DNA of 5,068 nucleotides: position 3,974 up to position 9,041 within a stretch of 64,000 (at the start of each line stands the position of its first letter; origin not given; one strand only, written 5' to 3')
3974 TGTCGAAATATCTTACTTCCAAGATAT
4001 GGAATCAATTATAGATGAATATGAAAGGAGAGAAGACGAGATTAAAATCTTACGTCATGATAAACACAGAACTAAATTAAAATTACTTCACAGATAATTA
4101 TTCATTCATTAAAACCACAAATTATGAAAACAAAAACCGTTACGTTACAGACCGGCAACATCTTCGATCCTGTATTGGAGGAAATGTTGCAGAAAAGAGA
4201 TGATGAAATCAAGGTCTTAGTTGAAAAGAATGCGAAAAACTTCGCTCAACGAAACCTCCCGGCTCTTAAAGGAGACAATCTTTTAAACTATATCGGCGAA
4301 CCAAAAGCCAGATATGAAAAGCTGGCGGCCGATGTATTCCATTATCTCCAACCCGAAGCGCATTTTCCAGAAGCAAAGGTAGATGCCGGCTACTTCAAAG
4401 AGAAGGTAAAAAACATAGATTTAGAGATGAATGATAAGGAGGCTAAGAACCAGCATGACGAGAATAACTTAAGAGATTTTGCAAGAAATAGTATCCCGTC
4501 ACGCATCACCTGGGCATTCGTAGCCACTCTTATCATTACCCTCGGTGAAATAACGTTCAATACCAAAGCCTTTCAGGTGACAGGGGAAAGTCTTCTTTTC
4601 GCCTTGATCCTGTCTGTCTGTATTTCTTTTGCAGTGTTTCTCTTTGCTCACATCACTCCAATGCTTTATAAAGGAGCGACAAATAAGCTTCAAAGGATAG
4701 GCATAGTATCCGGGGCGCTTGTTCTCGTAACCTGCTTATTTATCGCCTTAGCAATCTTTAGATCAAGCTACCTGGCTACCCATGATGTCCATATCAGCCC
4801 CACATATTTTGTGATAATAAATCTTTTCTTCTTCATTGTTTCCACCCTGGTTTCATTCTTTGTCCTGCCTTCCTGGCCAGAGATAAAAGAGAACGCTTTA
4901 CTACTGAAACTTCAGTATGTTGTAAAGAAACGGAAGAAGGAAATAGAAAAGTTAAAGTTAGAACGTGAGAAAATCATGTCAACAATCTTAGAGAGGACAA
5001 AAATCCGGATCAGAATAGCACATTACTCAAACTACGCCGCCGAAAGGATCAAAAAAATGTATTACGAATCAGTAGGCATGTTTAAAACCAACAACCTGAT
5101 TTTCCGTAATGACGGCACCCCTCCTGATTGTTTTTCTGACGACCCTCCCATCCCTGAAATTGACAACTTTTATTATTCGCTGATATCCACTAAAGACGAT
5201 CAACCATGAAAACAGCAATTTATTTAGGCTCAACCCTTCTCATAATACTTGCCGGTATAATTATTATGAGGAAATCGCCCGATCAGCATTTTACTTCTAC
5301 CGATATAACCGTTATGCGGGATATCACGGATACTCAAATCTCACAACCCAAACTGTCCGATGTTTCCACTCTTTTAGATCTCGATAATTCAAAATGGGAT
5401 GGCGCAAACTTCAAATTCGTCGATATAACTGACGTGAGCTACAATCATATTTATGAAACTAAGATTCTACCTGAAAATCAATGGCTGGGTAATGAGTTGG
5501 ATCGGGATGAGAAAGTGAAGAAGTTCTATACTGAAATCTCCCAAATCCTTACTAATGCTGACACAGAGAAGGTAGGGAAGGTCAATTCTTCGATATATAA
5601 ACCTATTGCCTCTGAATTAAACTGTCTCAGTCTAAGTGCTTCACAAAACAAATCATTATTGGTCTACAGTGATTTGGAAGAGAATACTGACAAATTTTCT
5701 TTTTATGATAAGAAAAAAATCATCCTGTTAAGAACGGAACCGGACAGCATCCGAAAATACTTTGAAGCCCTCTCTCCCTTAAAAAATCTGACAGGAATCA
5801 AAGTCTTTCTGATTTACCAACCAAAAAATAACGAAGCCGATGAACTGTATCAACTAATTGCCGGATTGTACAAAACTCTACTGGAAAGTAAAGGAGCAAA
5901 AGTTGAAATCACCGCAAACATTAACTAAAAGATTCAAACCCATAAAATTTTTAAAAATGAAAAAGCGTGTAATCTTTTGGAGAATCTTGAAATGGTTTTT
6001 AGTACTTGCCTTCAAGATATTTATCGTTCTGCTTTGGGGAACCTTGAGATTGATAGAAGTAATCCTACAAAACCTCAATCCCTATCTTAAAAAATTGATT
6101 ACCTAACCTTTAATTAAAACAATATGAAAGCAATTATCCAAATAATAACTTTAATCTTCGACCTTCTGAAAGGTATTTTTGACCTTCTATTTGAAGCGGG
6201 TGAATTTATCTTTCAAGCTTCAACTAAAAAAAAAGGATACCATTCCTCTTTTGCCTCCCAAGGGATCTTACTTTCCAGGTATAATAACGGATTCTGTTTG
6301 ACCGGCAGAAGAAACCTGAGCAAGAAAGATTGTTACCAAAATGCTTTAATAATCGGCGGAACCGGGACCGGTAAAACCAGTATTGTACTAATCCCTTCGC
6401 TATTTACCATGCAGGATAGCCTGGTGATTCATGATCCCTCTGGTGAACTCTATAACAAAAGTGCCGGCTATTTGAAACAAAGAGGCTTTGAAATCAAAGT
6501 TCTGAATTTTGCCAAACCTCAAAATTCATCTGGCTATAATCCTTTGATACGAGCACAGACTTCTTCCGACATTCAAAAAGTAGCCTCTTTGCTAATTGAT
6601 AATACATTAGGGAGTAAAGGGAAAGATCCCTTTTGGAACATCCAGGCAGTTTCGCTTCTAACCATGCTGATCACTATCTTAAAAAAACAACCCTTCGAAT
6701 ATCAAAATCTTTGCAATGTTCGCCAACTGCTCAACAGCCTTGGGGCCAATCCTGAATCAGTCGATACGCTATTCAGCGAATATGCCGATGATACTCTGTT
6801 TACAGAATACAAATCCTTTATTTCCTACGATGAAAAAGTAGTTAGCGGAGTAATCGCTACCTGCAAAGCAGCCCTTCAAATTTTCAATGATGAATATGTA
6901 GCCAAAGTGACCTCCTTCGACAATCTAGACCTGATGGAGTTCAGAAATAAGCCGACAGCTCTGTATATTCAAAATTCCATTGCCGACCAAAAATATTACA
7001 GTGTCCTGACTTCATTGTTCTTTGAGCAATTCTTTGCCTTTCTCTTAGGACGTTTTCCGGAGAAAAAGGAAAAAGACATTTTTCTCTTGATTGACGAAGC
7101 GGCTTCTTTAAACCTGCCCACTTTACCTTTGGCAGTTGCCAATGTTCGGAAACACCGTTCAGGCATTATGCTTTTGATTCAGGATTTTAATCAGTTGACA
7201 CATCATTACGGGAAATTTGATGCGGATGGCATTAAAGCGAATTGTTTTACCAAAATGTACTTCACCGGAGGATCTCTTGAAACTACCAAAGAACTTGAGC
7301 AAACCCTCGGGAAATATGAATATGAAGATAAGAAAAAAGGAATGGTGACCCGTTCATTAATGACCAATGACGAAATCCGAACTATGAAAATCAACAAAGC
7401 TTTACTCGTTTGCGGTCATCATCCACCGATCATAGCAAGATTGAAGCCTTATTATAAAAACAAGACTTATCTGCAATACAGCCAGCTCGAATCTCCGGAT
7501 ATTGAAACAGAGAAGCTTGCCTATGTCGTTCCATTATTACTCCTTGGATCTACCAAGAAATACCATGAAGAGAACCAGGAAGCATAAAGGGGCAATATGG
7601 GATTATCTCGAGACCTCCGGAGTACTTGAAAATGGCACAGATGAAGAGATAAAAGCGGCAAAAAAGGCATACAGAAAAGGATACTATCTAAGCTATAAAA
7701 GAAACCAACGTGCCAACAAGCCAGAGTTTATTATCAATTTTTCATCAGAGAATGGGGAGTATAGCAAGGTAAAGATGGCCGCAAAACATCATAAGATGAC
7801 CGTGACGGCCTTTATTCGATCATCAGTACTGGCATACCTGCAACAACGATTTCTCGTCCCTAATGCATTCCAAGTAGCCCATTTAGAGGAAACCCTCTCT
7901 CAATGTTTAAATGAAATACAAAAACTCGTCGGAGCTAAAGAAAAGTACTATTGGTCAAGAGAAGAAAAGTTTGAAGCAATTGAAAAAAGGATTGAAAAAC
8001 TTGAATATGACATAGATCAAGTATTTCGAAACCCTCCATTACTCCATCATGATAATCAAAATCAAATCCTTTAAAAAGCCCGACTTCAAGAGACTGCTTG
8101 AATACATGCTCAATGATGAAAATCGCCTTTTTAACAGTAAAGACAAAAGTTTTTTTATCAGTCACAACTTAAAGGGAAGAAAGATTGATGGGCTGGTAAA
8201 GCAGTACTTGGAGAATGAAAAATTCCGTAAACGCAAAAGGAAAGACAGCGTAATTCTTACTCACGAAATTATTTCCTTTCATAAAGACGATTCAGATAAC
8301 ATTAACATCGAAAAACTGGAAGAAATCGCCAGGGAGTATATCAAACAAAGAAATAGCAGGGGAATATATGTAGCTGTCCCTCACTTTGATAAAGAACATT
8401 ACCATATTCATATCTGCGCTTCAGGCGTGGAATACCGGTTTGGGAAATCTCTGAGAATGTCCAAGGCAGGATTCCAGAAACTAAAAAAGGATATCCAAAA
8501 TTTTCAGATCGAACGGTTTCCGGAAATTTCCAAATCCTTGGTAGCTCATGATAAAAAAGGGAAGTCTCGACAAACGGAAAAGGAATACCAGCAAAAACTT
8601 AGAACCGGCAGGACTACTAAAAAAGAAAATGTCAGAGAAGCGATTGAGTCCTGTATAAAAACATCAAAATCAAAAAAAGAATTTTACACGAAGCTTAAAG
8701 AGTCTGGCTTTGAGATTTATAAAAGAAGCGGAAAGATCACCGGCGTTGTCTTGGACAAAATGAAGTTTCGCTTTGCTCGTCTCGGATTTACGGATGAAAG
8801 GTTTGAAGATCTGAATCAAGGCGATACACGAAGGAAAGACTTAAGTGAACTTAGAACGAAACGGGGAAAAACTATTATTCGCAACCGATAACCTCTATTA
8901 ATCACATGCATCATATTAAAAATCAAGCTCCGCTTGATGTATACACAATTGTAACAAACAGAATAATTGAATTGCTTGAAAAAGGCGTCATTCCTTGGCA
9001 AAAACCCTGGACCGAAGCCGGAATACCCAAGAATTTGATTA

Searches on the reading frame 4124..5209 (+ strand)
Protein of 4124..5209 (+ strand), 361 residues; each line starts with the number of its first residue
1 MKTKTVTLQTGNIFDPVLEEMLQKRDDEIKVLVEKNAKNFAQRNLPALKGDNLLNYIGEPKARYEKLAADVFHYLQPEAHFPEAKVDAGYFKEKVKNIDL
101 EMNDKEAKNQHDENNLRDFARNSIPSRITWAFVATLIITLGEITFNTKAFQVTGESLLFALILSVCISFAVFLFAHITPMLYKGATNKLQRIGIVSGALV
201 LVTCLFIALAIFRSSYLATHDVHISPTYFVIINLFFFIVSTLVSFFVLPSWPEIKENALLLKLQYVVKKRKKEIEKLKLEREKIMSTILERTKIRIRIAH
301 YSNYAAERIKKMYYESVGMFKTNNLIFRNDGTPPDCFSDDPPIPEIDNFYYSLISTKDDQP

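Call 10: search_protein_families(library=pfam, proteins=[window:4124-5209:+], max_evalue=0.001)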
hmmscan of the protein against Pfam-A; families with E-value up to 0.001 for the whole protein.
window:4124-5209:+ (361 aa): 0 families

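Call 61: search_protein_families(library=ncbifam, proteins=[window:4124-5209:+], max_evalue=0.01)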
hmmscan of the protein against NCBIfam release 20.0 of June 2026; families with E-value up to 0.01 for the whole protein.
window:4124-5209:+ (361 aa): 2 families
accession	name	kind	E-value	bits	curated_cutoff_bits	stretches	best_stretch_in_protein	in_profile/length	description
NF043039.1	HgcAB_like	equivalog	0.0025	17.4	285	1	120-270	152-288/350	HgcAB-like fusion protein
TIGR03520.1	GldE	subfamily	0.0072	15.4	376.05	1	90-212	18-138/408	gliding motility-associated protein GldE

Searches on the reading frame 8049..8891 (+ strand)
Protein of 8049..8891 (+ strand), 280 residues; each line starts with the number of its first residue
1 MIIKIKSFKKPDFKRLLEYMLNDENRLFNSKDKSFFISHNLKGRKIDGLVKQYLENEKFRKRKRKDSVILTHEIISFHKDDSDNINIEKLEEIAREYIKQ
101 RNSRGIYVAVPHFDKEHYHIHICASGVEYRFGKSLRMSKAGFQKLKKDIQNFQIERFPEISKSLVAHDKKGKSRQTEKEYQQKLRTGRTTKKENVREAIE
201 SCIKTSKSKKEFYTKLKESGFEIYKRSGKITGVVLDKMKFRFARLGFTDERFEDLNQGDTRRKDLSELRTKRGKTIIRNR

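Call 10: search_protein_families(library=pfam, proteins=[window:8049-8891:+], max_evalue=0.001)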
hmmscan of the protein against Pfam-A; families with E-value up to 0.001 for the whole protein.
window:8049-8891:+ (280 aa): 1 family
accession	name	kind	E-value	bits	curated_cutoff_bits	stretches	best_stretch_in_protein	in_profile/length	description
PF03432.20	Relaxase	-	1e-14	55.4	24.6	1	19-147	1-121/132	MobA/VirD2-like, nuclease domain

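Call 61: search_protein_families(library=ncbifam, proteins=[window:8049-8891:+], max_evalue=0.01)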
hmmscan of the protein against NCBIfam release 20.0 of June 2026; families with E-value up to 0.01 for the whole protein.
window:8049-8891:+ (280 aa): 2 families
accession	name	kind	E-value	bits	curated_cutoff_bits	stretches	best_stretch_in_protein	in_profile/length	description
NF041893.1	TraI_MobP_relax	equivalog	4e-07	29.4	250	1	3-229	6-232/502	TraI/MobA(P) family conjugative relaxase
NF041325.1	Bacteroid_MobB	subfamily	4.8e-05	22.5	400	1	75-135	69-129/420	conjugal transfer protein MobB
